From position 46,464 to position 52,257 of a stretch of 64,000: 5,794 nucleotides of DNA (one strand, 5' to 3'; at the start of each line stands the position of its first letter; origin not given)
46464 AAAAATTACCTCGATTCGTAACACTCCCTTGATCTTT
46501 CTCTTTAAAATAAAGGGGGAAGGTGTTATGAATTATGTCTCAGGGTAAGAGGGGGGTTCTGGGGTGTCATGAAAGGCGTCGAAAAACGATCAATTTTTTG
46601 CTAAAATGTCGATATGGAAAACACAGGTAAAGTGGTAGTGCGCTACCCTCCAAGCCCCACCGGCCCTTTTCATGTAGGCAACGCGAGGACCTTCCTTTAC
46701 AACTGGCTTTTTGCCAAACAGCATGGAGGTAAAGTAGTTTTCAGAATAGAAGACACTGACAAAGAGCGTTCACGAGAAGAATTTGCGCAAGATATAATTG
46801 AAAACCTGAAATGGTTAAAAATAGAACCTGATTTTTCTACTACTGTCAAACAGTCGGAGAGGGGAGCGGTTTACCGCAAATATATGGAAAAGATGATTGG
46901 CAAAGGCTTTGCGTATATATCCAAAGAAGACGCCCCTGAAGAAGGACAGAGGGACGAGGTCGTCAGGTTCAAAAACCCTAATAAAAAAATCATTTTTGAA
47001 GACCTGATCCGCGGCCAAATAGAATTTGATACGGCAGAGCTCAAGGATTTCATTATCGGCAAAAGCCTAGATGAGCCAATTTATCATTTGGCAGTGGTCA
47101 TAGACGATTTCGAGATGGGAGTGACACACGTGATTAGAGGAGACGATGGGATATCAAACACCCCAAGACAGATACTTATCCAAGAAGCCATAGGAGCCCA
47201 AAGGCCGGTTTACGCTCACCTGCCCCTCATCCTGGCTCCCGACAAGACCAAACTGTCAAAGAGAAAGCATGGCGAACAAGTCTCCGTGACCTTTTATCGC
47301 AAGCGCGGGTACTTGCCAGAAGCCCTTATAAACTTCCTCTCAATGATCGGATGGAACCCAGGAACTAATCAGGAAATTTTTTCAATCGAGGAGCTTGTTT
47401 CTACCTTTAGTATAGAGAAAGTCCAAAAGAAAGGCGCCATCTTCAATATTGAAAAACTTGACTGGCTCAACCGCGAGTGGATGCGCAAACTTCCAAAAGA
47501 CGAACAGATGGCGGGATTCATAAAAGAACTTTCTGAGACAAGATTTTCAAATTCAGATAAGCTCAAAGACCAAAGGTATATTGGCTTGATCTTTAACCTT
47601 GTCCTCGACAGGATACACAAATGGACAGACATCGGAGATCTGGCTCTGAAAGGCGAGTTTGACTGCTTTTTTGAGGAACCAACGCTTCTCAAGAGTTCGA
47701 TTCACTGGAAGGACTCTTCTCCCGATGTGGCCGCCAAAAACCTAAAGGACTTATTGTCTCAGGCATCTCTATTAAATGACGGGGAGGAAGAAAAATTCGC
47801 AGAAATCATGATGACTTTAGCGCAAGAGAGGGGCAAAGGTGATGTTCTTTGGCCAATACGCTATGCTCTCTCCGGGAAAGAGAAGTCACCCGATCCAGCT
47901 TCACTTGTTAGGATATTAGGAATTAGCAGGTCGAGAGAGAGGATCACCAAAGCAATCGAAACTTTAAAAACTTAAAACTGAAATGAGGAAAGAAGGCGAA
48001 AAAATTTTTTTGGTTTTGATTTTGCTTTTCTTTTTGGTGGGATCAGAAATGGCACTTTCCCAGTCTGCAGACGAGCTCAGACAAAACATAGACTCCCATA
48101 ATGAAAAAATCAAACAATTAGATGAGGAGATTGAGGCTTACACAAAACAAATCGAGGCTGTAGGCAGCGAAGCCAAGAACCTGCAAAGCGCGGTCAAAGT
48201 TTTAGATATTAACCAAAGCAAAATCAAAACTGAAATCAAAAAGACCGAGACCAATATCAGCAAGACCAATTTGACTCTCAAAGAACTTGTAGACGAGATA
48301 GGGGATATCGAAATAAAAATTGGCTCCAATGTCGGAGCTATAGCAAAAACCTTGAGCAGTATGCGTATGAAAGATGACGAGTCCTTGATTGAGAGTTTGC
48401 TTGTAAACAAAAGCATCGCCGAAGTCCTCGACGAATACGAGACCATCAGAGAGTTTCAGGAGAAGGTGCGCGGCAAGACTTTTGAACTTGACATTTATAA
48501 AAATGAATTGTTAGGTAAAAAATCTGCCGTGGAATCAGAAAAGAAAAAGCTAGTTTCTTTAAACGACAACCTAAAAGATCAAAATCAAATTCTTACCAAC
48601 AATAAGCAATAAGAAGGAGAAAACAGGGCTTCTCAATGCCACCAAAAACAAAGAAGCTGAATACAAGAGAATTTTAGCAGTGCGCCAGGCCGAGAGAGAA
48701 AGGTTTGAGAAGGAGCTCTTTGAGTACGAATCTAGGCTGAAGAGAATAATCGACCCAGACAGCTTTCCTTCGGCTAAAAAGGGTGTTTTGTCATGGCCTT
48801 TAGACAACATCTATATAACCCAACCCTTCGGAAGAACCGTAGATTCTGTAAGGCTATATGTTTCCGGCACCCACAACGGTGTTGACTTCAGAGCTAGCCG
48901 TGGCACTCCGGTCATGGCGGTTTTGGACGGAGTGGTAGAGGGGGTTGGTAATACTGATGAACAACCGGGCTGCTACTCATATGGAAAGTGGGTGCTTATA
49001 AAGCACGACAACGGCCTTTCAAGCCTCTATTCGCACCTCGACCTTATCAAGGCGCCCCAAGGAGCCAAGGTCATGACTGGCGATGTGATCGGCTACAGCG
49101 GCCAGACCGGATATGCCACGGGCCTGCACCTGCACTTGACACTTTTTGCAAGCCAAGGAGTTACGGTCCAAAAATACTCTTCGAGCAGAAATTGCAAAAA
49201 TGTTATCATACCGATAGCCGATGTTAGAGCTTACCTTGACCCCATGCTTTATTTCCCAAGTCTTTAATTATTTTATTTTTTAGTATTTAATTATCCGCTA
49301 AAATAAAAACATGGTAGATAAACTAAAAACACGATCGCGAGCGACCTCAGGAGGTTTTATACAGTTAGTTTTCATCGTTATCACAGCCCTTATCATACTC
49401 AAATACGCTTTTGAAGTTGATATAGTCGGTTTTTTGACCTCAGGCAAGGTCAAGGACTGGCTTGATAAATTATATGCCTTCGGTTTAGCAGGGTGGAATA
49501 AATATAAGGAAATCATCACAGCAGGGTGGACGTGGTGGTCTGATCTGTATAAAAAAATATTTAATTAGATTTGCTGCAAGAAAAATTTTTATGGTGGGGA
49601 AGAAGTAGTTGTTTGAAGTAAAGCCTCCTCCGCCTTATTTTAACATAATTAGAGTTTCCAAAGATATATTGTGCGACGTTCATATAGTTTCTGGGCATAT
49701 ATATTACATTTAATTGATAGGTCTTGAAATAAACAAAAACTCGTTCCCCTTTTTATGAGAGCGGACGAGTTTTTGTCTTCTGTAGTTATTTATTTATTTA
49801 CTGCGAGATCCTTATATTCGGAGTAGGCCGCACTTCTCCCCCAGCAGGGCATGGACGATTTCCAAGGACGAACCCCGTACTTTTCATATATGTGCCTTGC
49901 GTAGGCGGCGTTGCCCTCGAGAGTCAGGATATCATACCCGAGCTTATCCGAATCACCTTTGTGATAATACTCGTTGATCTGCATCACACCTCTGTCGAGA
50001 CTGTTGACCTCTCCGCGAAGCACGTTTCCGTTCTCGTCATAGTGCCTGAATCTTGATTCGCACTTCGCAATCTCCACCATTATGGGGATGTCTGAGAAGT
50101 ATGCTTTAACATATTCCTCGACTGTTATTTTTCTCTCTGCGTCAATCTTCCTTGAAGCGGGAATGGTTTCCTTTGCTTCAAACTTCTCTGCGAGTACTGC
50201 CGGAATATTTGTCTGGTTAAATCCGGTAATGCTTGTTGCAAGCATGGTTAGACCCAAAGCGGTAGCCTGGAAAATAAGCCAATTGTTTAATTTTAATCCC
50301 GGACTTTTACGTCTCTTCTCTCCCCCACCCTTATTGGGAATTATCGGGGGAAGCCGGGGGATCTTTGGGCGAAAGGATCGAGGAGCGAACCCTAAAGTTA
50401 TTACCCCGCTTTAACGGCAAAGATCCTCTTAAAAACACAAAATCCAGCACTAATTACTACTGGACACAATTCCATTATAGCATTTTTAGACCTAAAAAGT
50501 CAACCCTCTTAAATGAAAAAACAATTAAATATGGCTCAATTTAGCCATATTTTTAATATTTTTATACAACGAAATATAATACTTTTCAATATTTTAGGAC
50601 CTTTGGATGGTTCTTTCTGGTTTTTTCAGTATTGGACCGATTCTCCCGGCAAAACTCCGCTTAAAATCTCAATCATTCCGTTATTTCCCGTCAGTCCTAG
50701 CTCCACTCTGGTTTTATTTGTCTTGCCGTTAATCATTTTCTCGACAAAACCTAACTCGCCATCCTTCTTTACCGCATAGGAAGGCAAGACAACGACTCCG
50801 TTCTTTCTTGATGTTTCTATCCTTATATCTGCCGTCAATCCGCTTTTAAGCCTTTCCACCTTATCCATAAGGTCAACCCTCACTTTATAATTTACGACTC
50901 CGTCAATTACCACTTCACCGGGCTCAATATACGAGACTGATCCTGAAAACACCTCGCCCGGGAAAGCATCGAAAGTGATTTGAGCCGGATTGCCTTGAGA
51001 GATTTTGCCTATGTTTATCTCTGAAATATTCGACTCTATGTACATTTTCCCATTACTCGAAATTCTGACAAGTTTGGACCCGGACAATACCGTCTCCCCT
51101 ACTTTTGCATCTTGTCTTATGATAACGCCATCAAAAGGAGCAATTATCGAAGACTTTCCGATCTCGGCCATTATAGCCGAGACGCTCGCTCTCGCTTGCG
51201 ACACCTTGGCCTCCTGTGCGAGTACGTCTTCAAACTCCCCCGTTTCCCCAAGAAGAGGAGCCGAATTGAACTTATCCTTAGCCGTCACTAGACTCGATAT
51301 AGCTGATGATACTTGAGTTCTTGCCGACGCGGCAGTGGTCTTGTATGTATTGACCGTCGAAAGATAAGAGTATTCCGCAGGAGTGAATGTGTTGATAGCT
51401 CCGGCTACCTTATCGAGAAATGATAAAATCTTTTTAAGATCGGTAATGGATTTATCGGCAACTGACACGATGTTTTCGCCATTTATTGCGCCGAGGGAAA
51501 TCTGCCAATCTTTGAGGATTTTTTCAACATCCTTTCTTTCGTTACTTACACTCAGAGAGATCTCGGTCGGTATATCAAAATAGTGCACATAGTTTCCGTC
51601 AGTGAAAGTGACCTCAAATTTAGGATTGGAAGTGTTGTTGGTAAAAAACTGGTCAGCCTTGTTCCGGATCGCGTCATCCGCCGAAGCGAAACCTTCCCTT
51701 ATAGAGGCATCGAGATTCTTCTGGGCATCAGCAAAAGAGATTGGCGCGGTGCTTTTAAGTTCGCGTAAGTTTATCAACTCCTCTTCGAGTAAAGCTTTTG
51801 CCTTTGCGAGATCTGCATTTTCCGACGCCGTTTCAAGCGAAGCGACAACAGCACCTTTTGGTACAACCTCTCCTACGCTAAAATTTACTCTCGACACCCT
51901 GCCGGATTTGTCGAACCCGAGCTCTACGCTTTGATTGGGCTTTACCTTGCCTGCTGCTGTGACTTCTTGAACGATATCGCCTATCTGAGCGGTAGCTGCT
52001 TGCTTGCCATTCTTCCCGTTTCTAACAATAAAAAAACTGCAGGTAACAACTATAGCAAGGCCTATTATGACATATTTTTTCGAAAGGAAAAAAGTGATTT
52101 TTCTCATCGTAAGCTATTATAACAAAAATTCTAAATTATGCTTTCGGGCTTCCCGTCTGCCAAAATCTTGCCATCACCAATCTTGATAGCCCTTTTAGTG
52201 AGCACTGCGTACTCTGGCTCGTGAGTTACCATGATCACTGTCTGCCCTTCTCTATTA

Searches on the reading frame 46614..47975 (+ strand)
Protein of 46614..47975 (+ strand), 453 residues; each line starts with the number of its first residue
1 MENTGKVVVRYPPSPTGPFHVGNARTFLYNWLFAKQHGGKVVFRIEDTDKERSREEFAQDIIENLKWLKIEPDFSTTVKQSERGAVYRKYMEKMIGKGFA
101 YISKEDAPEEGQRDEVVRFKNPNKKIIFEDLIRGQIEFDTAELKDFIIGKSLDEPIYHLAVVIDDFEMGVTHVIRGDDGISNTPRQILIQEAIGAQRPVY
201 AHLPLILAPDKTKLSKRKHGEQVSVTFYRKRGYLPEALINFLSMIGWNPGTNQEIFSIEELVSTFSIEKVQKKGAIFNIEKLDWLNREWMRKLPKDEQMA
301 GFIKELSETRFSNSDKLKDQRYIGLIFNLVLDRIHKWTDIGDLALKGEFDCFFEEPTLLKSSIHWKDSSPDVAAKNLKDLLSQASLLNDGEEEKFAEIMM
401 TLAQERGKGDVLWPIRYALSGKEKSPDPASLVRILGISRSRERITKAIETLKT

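Call 32: search_protein_families(library=pfam, proteins=[window:46614-47975:+], max_evalue=0.00001)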
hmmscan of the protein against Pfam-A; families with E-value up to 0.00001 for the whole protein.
window:46614-47975:+ (453 aa): 2 families
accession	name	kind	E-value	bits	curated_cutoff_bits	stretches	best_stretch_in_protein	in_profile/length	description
PF00749.27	tRNA-synt_1c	-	9.1e-85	284.8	23.4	2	111-284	140-314/314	tRNA synthetases class I (E and Q), catalytic domain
PF19269.4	Anticodon_2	-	6e-16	59.5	23.6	1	316-448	10-141/141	Anticodon binding domain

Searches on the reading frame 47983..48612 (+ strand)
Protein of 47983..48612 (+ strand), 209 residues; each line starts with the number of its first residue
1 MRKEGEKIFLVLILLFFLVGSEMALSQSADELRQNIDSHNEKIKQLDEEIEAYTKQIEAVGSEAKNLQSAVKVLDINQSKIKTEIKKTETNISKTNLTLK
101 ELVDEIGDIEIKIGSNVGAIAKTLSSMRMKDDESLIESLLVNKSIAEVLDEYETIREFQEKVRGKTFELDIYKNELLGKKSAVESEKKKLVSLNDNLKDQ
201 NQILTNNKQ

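Call 32: search_protein_families(library=pfam, proteins=[window:47983-48612:+], max_evalue=0.00001)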
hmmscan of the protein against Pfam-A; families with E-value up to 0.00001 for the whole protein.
window:47983-48612:+ (209 aa): 0 families

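Call 55: search_protein_families(library=pfam, proteins=[window:47983-48612:+], max_evalue=0.01)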
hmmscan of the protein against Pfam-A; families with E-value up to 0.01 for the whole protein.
window:47983-48612:+ (209 aa): 8 families
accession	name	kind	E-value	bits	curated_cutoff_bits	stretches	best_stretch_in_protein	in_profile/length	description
PF06818.20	Fez1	-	0.00049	21.1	34.4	0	150-206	49-105/199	Fez1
PF11932.13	DUF3450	-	0.0008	19.2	32.6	1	13-101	4-90/241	Protein of unknown function (DUF3450)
PF02050.21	FliJ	-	0.0011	19.6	28.4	1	30-101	8-84/123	Flagellar FliJ protein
PF13270.11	CCDC28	-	0.0015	19.2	25.6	1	148-199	30-82/88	Coiled-coil domain-containing protein 28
PF13166.12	AAA_13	-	0.0032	16.6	36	1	25-119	367-459/713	AAA domain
PF10046.14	BLOC1_2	-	0.0049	17.6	33.4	1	32-84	42-94/96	Biogenesis of lysosome-related organelles complex-1 subunit 2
PF07889.17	DUF1664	-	0.0061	17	34.6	1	24-82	63-121/124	Protein of unknown function (DUF1664)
PF25762.1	HAUS1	-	0.0069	16.6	40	1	25-98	126-199/236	HAUS augmin-like complex subunit 1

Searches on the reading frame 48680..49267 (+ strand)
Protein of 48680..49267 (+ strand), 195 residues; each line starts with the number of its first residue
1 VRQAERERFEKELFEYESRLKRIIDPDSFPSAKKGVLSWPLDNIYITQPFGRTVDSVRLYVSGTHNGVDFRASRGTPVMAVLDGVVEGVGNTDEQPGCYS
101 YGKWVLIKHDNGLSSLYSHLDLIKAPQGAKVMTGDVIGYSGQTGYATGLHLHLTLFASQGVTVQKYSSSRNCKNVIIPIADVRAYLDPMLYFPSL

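Call 32: search_protein_families(library=pfam, proteins=[window:48680-49267:+], max_evalue=0.00001)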
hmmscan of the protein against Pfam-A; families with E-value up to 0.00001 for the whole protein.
window:48680-49267:+ (195 aa): 1 family
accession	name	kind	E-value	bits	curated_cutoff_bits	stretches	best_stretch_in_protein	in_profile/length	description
PF01551.29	Peptidase_M23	-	8.2e-25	87.3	28.7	1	64-156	2-88/96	Peptidase family M23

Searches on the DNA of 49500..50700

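Call 59: search_rna_families(source=window, start=49500, end=50700, threshold=evalue, max_evalue=1)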
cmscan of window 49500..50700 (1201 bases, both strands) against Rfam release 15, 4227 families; matches with E-value up to 1: 1.
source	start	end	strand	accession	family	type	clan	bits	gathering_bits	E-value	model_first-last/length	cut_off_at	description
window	49741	49794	-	RF00023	tmRNA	Gene;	CL00001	8.3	47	0.76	82-140/374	no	transfer-messenger RNA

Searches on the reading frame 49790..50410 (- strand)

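Call 55: search_protein_families(library=pfam, proteins=[window:49790-50410:-], max_evalue=0.01)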
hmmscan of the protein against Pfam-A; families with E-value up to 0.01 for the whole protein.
window:49790-50410:- (206 aa): 1 family
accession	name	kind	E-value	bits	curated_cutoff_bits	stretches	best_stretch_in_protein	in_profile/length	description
PF18896.5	SLT_3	-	0.0018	19.1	27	1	107-183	13-87/89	Lysozyme like domain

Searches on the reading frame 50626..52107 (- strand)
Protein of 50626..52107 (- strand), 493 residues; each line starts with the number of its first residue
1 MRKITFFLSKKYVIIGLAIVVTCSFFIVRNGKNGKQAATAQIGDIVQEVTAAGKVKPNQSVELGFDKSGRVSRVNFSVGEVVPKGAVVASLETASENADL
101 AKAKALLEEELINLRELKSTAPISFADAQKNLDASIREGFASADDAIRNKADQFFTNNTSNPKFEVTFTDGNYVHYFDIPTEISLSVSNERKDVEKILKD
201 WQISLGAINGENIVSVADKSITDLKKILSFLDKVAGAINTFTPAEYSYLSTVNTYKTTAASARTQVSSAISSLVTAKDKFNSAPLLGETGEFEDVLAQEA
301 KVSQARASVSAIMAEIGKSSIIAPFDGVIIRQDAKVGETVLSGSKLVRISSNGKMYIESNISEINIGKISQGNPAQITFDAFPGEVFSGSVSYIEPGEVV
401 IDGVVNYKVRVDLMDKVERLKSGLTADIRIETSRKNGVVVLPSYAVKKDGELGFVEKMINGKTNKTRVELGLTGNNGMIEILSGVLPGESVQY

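Call 33: search_protein_families(library=pfam, proteins=[window:50626-52107:-], max_evalue=0.00001)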
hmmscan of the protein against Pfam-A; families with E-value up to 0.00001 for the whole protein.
window:50626-52107:- (493 aa): 2 families
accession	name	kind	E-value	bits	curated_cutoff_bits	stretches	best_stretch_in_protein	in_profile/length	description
PF16576.10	HlyD_D23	-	1.9e-18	67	30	1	319-426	109-214/214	Barrel-sandwich domain of CusB or HlyD membrane-fusion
PF13437.12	HlyD_3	-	2.4e-14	54.4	22.2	1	321-416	2-96/106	HlyD family secretion protein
